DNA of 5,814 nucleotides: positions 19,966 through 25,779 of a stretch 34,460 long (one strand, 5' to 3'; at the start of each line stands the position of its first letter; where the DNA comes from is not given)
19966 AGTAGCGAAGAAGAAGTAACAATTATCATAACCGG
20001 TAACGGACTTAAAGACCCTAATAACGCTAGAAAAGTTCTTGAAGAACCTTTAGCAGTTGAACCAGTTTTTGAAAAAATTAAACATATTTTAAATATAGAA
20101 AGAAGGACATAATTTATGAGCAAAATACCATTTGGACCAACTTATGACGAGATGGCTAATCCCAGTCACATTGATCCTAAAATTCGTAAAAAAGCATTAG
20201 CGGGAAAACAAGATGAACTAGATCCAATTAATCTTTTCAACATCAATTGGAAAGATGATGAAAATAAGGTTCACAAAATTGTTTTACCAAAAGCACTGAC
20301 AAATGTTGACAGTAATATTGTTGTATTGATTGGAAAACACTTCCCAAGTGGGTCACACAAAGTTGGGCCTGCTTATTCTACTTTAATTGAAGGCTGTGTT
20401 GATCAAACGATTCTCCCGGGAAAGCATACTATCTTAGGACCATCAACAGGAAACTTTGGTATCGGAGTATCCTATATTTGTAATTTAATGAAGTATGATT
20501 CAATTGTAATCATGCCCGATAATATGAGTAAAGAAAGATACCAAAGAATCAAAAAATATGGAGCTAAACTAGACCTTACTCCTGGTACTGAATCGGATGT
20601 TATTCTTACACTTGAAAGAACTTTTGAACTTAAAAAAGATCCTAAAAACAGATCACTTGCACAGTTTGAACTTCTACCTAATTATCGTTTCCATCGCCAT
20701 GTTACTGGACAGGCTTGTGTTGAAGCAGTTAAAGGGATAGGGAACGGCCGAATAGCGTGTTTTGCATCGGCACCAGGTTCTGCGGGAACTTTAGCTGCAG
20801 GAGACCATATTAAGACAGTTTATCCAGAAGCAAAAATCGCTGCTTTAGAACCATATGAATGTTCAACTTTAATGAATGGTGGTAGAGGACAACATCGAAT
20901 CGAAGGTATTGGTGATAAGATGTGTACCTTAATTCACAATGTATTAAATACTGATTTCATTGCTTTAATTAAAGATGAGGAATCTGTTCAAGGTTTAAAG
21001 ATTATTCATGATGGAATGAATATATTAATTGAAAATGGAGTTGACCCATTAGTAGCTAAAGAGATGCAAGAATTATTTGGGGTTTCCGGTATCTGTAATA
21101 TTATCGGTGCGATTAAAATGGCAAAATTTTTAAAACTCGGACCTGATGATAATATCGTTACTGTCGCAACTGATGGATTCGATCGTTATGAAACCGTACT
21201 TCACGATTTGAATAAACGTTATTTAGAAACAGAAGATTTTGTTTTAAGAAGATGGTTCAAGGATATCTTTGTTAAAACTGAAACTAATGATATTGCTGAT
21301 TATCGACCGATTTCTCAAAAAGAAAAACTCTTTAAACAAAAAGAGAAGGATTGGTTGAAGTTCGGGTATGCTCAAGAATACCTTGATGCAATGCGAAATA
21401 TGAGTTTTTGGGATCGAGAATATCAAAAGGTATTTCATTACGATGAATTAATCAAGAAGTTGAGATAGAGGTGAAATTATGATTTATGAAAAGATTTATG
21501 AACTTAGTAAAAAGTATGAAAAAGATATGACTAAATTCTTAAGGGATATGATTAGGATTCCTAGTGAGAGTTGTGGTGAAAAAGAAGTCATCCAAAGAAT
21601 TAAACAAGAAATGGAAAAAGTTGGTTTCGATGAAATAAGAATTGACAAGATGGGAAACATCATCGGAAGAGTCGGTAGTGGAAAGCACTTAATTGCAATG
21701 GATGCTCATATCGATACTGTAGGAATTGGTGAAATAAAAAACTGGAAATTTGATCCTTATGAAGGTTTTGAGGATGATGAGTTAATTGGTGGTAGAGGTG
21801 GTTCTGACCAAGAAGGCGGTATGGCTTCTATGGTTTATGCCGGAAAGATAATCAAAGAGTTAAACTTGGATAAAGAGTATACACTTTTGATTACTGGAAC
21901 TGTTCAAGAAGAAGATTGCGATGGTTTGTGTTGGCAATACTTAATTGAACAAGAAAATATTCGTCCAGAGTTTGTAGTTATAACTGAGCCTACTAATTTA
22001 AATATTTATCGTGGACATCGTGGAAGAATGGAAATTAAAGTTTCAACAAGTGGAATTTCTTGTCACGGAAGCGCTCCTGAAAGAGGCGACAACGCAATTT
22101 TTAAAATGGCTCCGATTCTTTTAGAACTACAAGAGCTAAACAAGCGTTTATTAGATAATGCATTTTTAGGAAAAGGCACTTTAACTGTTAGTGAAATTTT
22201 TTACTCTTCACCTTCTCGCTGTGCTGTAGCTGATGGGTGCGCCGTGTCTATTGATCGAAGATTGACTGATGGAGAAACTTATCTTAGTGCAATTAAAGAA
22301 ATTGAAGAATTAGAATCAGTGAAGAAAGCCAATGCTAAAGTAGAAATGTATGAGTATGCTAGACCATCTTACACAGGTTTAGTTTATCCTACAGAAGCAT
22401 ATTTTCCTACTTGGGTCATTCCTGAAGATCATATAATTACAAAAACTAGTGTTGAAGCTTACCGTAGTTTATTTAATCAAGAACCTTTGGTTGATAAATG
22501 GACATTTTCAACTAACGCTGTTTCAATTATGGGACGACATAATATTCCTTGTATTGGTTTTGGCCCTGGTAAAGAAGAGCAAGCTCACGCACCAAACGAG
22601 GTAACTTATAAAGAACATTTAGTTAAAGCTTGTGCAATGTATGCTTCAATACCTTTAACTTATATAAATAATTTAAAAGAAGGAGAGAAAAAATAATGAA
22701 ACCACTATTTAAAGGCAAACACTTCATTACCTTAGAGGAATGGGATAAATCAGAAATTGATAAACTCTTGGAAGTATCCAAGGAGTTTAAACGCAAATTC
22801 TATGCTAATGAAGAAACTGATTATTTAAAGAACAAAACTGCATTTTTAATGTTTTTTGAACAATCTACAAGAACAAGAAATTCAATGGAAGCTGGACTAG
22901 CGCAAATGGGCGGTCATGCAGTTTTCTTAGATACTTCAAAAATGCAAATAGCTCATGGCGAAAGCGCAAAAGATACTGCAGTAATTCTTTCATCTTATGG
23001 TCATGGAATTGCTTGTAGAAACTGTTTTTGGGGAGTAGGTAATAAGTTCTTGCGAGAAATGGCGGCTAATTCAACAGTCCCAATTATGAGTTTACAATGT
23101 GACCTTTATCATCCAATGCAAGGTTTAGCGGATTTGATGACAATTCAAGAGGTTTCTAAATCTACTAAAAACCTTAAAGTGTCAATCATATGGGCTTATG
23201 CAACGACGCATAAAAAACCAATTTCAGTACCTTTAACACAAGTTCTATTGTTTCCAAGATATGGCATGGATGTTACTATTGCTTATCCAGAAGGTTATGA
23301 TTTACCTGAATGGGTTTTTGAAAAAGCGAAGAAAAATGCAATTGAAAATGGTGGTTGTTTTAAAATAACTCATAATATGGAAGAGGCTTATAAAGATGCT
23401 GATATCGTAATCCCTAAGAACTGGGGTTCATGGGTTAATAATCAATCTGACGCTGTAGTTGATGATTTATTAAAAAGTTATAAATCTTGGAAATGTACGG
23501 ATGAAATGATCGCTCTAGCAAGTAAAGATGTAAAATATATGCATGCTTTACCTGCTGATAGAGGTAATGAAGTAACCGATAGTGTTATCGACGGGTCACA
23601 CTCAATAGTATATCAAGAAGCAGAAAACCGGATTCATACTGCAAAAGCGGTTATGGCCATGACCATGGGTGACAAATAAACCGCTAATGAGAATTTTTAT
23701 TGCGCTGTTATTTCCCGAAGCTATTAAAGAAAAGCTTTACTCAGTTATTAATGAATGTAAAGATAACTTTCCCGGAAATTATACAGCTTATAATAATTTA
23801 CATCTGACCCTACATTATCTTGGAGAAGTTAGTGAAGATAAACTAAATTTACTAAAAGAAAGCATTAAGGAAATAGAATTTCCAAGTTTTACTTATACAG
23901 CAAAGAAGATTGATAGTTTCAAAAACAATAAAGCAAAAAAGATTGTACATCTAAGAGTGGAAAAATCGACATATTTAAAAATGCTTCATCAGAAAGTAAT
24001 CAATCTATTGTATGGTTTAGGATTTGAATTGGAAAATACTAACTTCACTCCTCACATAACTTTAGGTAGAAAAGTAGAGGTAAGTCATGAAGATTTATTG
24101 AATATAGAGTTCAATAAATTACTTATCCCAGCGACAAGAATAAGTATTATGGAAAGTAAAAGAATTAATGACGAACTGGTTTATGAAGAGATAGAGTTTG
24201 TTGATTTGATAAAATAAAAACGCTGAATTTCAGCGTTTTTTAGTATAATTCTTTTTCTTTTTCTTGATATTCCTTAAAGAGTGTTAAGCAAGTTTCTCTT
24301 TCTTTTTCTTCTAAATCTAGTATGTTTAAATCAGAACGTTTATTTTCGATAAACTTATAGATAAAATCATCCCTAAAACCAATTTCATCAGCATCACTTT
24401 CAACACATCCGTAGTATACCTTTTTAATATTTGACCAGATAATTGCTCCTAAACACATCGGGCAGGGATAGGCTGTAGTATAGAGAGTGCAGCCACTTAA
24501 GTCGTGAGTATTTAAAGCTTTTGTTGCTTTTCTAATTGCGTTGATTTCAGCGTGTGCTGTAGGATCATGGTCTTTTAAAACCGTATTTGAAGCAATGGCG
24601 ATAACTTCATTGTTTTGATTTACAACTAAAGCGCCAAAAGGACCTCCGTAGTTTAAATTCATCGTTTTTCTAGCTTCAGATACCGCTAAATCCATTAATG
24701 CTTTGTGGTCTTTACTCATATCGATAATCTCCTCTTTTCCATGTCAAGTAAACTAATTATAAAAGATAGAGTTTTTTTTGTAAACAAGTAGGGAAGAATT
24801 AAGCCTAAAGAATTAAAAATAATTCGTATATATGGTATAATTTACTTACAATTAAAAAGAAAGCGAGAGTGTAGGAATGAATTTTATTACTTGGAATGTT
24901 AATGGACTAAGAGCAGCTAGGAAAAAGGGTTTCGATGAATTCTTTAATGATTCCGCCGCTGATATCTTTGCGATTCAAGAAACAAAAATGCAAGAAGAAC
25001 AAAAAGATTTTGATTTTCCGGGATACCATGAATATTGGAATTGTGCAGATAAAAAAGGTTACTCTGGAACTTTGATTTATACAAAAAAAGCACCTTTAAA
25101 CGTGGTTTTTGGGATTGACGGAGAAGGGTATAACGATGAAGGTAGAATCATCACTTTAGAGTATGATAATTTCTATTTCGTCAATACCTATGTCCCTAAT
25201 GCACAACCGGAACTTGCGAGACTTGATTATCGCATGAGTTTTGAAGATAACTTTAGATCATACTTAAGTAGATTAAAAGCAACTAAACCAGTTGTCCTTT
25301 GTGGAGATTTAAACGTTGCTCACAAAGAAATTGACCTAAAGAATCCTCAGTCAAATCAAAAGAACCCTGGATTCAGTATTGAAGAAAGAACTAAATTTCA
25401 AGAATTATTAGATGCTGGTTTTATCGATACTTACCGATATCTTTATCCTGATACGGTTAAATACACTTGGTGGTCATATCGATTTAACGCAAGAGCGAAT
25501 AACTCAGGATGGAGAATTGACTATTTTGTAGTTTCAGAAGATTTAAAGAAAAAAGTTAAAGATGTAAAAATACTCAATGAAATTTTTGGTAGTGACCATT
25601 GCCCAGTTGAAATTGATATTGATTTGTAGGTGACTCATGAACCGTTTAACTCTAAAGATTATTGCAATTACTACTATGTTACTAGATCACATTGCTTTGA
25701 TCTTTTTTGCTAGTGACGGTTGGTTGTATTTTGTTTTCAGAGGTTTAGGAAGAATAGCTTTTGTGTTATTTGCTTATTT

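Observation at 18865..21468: Tandem fold-type II PLP enzymes (zinc-ribbon ThrC-like + 450-aa OrtB/CysK-like) where the cluster normally has diaminopropionate ammonia-lyase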

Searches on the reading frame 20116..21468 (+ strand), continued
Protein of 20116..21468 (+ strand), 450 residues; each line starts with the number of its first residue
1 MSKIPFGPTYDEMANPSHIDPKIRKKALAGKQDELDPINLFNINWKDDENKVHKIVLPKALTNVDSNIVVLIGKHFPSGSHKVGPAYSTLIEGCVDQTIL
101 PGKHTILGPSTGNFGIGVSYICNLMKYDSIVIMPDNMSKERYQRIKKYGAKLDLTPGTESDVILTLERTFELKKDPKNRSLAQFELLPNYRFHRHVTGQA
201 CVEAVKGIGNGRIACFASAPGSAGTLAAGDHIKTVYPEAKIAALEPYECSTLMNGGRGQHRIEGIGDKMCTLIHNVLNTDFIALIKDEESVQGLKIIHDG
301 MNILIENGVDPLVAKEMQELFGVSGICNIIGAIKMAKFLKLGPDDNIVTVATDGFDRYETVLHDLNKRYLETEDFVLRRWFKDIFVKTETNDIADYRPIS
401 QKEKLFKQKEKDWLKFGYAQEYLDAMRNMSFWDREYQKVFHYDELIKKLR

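Call 87: get_annotated_region(hit=H2, flank=12000)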
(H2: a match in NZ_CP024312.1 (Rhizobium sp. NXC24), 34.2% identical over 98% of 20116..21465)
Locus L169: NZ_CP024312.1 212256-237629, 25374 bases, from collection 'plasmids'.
description: Rhizobium sp. NXC24 plasmid pRspNXC24a, complete sequence
organism: Rhizobium sp. NXC24 (NCBI taxid 2048897)
taxonomy: Bacteria; Pseudomonadota; Alphaproteobacteria; Hyphomicrobiales; Rhizobiaceae; Rhizobium; Rhizobium sp. NXC24
host: -; source: Phaseolus vulgaris,cell culture,plant nodule in agricultural field; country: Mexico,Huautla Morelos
typing (MOB-suite, as given by PLSDB): conjugative; replicon rep_cluster_2437; relaxase MOBP; mating-pair formation MPF_T
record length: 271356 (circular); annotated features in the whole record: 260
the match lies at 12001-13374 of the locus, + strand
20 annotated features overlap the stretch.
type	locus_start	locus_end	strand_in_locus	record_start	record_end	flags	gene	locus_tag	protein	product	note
CDS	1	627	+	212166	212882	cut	-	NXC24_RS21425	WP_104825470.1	GntR family transcriptional regulator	-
CDS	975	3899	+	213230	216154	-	-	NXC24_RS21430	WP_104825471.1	FAD-binding and (Fe-S)-binding domain-containing protein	-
CDS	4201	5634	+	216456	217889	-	-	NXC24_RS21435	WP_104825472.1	M20 family metallopeptidase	-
CDS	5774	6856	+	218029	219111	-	-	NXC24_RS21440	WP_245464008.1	amino acid ABC transporter substrate-binding protein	-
CDS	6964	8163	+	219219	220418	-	-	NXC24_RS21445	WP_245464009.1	ABC transporter permease subunit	GO:0015837 - amine transport [Evidence IEA]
CDS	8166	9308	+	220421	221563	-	-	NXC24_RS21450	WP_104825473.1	amino acid ABC transporter permease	GO:0006865 - amino acid transport [Evidence IEA]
CDS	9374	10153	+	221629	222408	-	-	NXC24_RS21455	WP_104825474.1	amino acid ABC transporter ATP-binding protein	-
CDS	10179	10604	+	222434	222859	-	-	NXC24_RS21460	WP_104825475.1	heme-binding protein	-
CDS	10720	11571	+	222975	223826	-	-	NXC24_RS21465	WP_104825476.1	sulfite exporter TauE/SafE family protein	GO:0006810 - transport [Evidence IEA]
CDS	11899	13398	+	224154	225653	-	-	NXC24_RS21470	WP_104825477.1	pyridoxal-phosphate dependent enzyme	-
CDS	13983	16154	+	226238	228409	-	-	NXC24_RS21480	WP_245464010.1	bifunctional diguanylate cyclase/phosphodiesterase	-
CDS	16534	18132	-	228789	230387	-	-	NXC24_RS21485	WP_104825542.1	IS66 family transposase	-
CDS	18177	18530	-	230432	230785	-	tnpB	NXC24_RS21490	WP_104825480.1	IS66 family insertion sequence element accessory protein TnpB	-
CDS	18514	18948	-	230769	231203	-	-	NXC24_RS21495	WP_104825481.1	transposase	GO:0006313 - DNA transposition [Evidence IEA]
CDS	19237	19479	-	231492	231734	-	-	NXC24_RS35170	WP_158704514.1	hypothetical protein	-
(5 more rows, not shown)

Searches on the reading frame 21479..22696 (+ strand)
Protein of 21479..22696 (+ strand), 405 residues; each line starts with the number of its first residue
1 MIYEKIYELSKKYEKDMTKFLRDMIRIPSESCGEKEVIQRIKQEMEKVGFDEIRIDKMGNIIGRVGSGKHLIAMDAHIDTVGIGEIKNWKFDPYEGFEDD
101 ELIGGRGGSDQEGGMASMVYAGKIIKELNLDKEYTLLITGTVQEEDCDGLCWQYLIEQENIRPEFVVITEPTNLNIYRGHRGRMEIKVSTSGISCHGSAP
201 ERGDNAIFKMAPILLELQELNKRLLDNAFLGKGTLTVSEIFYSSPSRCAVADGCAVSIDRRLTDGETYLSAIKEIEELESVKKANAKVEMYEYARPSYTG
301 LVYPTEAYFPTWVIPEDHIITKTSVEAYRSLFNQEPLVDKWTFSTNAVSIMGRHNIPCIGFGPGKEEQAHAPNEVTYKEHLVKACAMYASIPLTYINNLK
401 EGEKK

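Call 3: search_protein_families(library=pfam, proteins=[window:21479-22696:+])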
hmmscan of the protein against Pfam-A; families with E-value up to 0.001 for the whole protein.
window:21479-22696:+ (405 aa): 2 families
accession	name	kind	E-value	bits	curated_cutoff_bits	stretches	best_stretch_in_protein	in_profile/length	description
PF01546.33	Peptidase_M20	-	2e-21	77.3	24.6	1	74-391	2-203/206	Peptidase family M20/M25/M40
PF07687.19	M20_dimer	-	1.8e-15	57.2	21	1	179-278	2-98/107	Peptidase dimerisation domain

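Call 4: search_protein_families(library=ncbifam, proteins=[window:21479-22696:+])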
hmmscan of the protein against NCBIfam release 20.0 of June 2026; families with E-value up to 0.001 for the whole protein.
window:21479-22696:+ (405 aa): 47 families (the best 25 are shown)
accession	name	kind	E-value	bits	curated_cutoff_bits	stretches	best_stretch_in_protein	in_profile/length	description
TIGR03526.1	selenium_YgeY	hypoth_equivalog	6.3e-208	690.4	321.5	1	4-396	2-394/395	YgeY family selenium metabolism-linked hydrolase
NF009555.0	PRK13004.1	equivalog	5.9e-202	670.8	321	1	3-397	3-397/399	YgeY family selenium metabolism-linked hydrolase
TIGR01910.1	DapE-ArgE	subfamily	1.4e-58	199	217.6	1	19-384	2-370/373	ArgE/DapE family deacylase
NF006365.0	PRK08588.1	subfamily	1.6e-39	136.3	289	1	14-397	6-382/383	succinyl-diaminopimelate desuccinylase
NF006399.0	PRK08651.1-2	equivalog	6e-38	130.9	381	1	14-220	3-216/405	succinyl-diaminopimelate desuccinylase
NF006400.0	PRK08651.1-3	equivalog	1.7e-35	122.6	374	1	30-392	44-403/410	succinyl-diaminopimelate desuccinylase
NF009557.0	PRK13009.1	equivalog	9.5e-31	107.3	284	1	16-389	4-368/377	succinyl-diaminopimelate desuccinylase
NF003367.0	PRK04443.1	equivalog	1.2e-29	103.7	363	1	12-376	4-326/349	[LysW]-lysine hydrolase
TIGR01892.1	AcOrn-deacetyl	equivalog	2.1e-29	102.7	297.7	1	34-388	17-361/365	acetylornithine deacetylase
NF009558.0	PRK13013.1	equivalog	3.1e-29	101.9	428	1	16-389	17-417/429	acetylornithine deacetylase/succinyl-diaminopimelate desuccinylase family protein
NF005373.0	PRK06915.1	equivalog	2e-28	99.5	428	1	65-392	90-414/422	peptidase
NF003474.0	PRK05111.1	equivalog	2.6e-28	99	460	1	16-381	7-366/383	acetylornithine deacetylase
NF005710.0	PRK07522.1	subfamily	2e-27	96.4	412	1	12-387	5-380/391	acetylornithine deacetylase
TIGR01900.1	dapE-gram_pos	equivalog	2.7e-26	92.3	304.2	1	15-388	3-346/351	succinyl-diaminopimelate desuccinylase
NF006398.0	PRK08651.1-1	equivalog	1.5e-25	90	439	1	11-385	8-389/403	succinyl-diaminopimelate desuccinylase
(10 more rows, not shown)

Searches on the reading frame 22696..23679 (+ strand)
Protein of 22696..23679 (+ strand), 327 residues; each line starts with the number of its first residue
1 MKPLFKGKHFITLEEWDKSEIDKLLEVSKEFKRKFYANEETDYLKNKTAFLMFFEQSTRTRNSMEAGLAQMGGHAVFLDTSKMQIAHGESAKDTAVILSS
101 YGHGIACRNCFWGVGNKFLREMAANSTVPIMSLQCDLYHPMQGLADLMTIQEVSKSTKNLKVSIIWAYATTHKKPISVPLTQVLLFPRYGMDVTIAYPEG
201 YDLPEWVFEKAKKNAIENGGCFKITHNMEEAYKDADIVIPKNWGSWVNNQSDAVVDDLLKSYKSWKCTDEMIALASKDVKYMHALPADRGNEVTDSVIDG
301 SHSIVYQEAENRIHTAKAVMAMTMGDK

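Call 3: search_protein_families(library=pfam, proteins=[window:22696-23679:+])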
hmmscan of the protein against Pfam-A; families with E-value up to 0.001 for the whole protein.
window:22696-23679:+ (327 aa): 2 families
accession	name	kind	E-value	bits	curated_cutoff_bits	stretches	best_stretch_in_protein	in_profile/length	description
PF02729.26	OTCace_N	-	1.8e-40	138.8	29.9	1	8-152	1-148/148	Aspartate/ornithine carbamoyltransferase, carbamoyl-P binding domain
PF00185.30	OTCace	-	1.2e-35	123.4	29.4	1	182-322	19-156/157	Aspartate/ornithine carbamoyltransferase, Asp/Orn binding domain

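Call 4: search_protein_families(library=ncbifam, proteins=[window:22696-23679:+])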
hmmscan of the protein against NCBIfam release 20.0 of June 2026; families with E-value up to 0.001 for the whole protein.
window:22696-23679:+ (327 aa): 17 families
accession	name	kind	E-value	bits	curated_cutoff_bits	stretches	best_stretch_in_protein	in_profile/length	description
TIGR00658.1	orni_carb_tr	equivalog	3.4e-78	262.9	280.85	1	8-324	1-303/304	ornithine carbamoyltransferase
NF001986.0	PRK00779.1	subfamily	3.2e-75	253.1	306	1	6-325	4-305/307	ornithine carbamoyltransferase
TIGR04384.1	putr_carbamoyl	exception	1.2e-63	215.2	500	1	9-324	1-307/330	putrescine carbamoyltransferase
NF003384.0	PRK04523.1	equivalog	2.8e-59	200.9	288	1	8-324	4-333/336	N-acetylornithine carbamoyltransferase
NF005538.0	PRK07200.1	equivalog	5.8e-57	193.5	453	1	9-318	23-370/396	knotted carbamoyltransferase YgeW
NF003286.0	PRK04284.1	subfamily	8.1e-53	179.6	515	1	6-326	5-332/332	ornithine carbamoyltransferase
NF011380.0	PRK14805.1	equivalog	6.8e-52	176.4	421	1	8-324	2-300/302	ornithine carbamoyltransferase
TIGR03316.1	ygeW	equivalog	1.2e-51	175.8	500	1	4-319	16-368/391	knotted carbamoyltransferase YgeW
NF002470.0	PRK01713.1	equivalog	1.4e-38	133.2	545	1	5-287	5-277/334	ornithine carbamoyltransferase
NF002032.1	PRK00856.1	equivalog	2.8e-37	128.5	263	1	8-323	1-296/297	aspartate carbamoyltransferase catalytic subunit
TIGR00670.1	asp_carb_tr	equivalog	3.9e-37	128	236.95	1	8-324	1-303/304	aspartate carbamoyltransferase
NF009213.0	PRK12562.1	subfamily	6.8e-35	121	559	1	6-325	5-333/334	ornithine carbamoyltransferase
NF011379.0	PRK14804.1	equivalog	3.3e-28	98.7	373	1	8-320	7-305/311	ornithine carbamoyltransferase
NF006046.0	PRK08192.1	equivalog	4.4e-23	82.1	512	1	5-325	4-318/339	aspartate carbamoyltransferase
NF008853.0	PRK11891.1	equivalog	8.8e-20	70.7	560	1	7-325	87-399/430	aspartate carbamoyltransferase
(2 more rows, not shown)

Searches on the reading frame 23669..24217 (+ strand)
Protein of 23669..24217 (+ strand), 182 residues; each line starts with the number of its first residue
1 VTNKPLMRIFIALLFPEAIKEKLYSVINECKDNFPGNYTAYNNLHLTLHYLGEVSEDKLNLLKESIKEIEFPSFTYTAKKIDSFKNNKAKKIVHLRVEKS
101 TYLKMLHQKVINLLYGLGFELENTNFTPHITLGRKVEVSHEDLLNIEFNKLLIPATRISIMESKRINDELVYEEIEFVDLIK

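Call 3: search_protein_families(library=pfam, proteins=[window:23669-24217:+])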
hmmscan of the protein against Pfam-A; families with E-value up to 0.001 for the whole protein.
window:23669-24217:+ (182 aa): 2 families
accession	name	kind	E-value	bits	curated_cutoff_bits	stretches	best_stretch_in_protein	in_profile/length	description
PF02834.22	LigT_PEase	-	3.8e-18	65.9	23.3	2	15-91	2-84/87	LigT like Phosphoesterase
PF13563.12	2_5_RNA_ligase2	-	3.5e-12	47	27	1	22-145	8-126/152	2'-5' RNA ligase superfamily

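Call 4: search_protein_families(library=ncbifam, proteins=[window:23669-24217:+])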
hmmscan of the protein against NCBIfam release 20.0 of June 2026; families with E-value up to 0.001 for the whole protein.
window:23669-24217:+ (182 aa): 3 families
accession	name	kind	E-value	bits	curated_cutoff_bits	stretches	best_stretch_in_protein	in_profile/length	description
TIGR02258.1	2_5_ligase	equivalog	7.3e-34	117.2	65.7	1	7-178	1-178/180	RNA 2',3'-cyclic phosphodiesterase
NF011704.0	PRK15124.1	equivalog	3e-11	43.6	184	1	7-172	5-166/176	RNA 2',3'-cyclic phosphodiesterase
NF010223.0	PRK13679.1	equivalog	2.5e-10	40.5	129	1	22-143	12-130/170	hypothetical protein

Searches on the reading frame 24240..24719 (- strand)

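Call 6: search_protein_families(library=ncbifam, max_evalue=1e-10, proteins=[window:24240-24719:-])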
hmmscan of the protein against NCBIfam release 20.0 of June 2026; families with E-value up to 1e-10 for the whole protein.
window:24240-24719:- (159 aa): 1 family
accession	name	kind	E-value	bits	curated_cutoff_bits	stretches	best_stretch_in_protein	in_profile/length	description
NF008113.2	PRK10860.1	equivalog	1.9e-21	76.6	150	1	4-128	6-128/165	tRNA adenosine(34) deaminase TadA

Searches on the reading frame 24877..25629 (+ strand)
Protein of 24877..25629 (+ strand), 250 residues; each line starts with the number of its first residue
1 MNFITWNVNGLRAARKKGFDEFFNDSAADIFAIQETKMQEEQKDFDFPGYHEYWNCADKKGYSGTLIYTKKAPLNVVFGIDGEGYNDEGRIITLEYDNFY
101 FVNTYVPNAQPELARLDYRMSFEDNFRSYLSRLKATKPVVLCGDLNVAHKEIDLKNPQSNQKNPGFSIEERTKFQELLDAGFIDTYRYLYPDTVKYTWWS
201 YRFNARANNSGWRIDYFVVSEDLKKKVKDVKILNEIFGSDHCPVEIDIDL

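Call 6: search_protein_families(library=ncbifam, max_evalue=1e-10, proteins=[window:24877-25629:+])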
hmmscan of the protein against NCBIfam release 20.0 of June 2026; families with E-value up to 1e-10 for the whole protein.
window:24877-25629:+ (250 aa): 4 families
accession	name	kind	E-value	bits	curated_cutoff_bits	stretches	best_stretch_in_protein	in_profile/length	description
NF010489.0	PRK13911.1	equivalog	6.3e-105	350.4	503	1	1-247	1-248/250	exodeoxyribonuclease III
TIGR00633.1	xth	equivalog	2.2e-95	319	99.05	1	1-248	1-254/255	exodeoxyribonuclease III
TIGR00195.1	exoDNase_III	equivalog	5.2e-91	304.8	182.55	1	1-247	1-253/254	exodeoxyribonuclease III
NF008733.0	PRK11756.1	equivalog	1.3e-34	119.6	280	1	1-248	1-267/269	exodeoxyribonuclease III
